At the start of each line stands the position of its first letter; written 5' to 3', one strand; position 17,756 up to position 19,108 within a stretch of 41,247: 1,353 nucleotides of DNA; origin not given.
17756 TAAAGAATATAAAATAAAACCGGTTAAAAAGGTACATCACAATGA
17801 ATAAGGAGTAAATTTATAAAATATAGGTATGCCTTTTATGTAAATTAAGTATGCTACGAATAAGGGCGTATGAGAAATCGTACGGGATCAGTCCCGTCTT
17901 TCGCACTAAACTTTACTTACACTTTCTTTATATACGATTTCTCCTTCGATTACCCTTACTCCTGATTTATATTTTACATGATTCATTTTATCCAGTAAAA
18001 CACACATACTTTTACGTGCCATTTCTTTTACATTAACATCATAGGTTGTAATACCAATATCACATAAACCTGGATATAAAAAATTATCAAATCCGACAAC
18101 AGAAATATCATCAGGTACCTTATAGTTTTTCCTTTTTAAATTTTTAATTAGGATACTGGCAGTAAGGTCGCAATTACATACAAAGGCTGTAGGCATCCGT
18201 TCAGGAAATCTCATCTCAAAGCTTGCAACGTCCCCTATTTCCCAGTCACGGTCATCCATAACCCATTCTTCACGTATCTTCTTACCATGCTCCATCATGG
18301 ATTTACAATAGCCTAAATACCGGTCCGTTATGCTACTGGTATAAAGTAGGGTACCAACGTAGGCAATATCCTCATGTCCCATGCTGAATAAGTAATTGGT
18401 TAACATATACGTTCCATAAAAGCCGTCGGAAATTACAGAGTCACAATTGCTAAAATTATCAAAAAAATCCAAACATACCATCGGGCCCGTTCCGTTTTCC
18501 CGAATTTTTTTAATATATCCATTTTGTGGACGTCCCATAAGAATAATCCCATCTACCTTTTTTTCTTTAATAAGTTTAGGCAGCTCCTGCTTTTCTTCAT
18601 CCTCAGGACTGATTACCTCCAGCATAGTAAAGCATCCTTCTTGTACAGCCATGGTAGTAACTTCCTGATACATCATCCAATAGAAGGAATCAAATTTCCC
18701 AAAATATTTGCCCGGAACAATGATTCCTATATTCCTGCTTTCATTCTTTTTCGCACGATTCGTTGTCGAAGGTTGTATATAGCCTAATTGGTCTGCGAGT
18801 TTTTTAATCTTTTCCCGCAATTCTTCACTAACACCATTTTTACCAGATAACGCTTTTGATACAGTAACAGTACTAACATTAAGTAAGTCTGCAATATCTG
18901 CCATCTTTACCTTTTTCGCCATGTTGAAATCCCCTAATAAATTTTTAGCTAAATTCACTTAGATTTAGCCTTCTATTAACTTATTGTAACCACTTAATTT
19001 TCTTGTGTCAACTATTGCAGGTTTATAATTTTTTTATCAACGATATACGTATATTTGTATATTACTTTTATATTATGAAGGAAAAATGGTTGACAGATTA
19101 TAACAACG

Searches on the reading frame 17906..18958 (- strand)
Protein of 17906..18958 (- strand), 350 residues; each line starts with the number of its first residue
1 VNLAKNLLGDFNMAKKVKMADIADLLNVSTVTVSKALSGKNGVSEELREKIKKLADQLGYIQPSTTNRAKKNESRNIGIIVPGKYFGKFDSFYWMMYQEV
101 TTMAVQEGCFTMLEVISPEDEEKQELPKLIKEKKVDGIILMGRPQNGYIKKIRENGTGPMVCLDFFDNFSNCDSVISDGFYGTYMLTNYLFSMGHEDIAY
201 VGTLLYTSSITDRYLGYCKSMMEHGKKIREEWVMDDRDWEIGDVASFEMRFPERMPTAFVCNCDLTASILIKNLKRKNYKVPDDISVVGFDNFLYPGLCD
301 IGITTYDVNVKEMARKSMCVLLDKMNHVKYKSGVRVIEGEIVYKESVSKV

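Call 87: search_protein_families(library=pfam, proteins=[window:17906-18958:-], max_evalue=0.00001)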
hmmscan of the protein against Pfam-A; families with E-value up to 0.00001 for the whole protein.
window:17906-18958:- (350 aa): 3 families
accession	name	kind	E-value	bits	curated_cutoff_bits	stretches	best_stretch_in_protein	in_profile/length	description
PF13377.12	Peripla_BP_3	-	1.6e-24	87.3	26.5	1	188-347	2-167/167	Periplasmic binding protein-like domain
PF00532.27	Peripla_BP_1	-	3.9e-15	56.5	22.2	1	76-329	3-265/281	Periplasmic binding proteins and sugar binding domain of LacI family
PF00356.27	LacI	-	1e-11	44.8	27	1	19-61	2-44/46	Bacterial regulatory proteins, lacI family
